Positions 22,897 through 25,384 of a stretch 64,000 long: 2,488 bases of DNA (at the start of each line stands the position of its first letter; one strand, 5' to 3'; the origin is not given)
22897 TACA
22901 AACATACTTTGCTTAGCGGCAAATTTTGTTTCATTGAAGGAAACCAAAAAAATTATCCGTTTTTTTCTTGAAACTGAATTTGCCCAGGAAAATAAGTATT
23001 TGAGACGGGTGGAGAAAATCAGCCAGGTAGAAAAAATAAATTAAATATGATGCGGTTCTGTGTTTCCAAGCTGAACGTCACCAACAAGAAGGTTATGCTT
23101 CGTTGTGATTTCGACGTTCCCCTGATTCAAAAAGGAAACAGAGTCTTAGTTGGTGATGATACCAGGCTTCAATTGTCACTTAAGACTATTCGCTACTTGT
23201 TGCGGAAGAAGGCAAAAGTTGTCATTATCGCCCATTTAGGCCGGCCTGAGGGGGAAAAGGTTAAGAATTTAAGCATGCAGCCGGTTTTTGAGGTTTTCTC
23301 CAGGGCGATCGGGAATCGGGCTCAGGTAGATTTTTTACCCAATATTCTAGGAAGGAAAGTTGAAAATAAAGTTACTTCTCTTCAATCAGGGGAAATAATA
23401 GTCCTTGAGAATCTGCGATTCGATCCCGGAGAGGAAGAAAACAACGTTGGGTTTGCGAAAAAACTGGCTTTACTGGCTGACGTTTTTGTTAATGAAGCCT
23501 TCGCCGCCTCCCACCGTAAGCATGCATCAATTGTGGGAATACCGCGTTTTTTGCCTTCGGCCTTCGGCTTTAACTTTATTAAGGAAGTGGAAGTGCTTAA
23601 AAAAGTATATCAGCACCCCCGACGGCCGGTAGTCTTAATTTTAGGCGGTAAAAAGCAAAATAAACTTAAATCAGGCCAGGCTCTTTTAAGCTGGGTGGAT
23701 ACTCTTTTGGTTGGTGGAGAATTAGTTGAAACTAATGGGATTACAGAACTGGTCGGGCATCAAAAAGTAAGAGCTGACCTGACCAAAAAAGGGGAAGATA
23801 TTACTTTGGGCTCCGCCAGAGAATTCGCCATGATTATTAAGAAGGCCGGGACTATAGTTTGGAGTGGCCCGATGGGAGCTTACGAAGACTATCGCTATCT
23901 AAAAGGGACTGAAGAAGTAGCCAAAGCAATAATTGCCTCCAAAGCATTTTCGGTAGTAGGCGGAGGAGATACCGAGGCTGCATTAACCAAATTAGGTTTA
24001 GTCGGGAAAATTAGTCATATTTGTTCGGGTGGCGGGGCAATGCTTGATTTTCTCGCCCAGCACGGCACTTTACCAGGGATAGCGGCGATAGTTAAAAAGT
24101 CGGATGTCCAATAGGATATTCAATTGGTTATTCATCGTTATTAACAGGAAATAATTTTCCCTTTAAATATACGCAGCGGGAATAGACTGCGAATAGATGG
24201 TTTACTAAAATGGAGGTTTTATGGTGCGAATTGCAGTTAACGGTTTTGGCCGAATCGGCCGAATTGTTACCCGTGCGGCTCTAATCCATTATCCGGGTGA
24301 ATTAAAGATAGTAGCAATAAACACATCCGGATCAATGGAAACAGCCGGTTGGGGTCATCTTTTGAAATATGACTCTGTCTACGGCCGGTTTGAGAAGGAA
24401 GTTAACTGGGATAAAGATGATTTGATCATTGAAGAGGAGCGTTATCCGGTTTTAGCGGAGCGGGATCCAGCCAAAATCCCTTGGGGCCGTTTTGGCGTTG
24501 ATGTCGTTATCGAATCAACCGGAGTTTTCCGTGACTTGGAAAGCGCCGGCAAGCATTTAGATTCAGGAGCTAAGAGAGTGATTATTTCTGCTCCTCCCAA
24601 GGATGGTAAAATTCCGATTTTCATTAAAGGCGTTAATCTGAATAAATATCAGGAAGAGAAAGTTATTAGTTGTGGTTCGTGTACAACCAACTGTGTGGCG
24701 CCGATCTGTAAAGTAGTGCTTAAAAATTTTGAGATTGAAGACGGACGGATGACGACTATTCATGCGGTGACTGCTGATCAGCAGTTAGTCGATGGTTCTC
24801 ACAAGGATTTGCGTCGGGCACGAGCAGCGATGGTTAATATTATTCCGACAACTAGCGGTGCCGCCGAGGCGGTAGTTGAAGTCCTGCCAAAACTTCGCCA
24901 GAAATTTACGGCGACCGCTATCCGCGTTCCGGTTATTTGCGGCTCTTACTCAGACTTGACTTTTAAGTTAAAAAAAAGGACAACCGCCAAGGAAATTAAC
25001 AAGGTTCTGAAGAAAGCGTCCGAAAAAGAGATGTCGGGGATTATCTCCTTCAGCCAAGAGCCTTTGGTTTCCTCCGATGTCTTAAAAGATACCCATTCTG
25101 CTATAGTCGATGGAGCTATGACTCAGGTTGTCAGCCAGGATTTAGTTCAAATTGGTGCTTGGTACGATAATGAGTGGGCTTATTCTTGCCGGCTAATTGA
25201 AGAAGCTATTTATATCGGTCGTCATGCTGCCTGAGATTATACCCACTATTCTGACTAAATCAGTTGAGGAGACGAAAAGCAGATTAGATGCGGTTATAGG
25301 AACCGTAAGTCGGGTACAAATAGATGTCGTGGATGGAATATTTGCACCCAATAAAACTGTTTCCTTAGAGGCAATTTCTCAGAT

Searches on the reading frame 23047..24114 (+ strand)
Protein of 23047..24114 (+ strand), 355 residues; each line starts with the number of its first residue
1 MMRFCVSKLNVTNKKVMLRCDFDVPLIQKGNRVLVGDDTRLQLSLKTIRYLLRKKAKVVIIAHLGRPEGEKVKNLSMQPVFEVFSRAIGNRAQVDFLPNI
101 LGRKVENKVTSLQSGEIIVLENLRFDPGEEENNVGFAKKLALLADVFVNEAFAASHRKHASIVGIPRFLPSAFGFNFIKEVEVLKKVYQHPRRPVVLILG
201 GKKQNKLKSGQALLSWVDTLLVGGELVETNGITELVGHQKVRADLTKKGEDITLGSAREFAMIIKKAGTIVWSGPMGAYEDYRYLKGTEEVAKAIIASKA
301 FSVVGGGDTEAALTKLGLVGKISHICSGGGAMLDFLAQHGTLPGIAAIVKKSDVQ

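Call 73: search_protein_families(library=pfam, proteins=[window:23047-24114:+], max_evalue=0.00001)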
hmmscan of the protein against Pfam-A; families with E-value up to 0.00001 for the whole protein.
window:23047-24114:+ (355 aa): 1 family
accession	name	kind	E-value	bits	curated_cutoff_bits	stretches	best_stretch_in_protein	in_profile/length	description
PF00162.24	PGK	-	1.4e-97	327.6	27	2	7-229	2-219/379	Phosphoglycerate kinase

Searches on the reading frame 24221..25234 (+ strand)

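Call 73: search_protein_families(library=pfam, proteins=[window:24221-25234:+], max_evalue=0.00001)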
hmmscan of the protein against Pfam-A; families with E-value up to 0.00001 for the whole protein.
window:24221-25234:+ (337 aa): 2 families
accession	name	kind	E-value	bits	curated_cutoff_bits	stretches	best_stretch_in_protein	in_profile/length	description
PF02800.25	Gp_dh_C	-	1.1e-57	194.5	24.4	1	159-315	1-158/158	Glyceraldehyde 3-phosphate dehydrogenase, C-terminal domain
PF00044.30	Gp_dh_N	-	4.7e-33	113.9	31.7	1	2-105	1-100/101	Glyceraldehyde 3-phosphate dehydrogenase, NAD binding domain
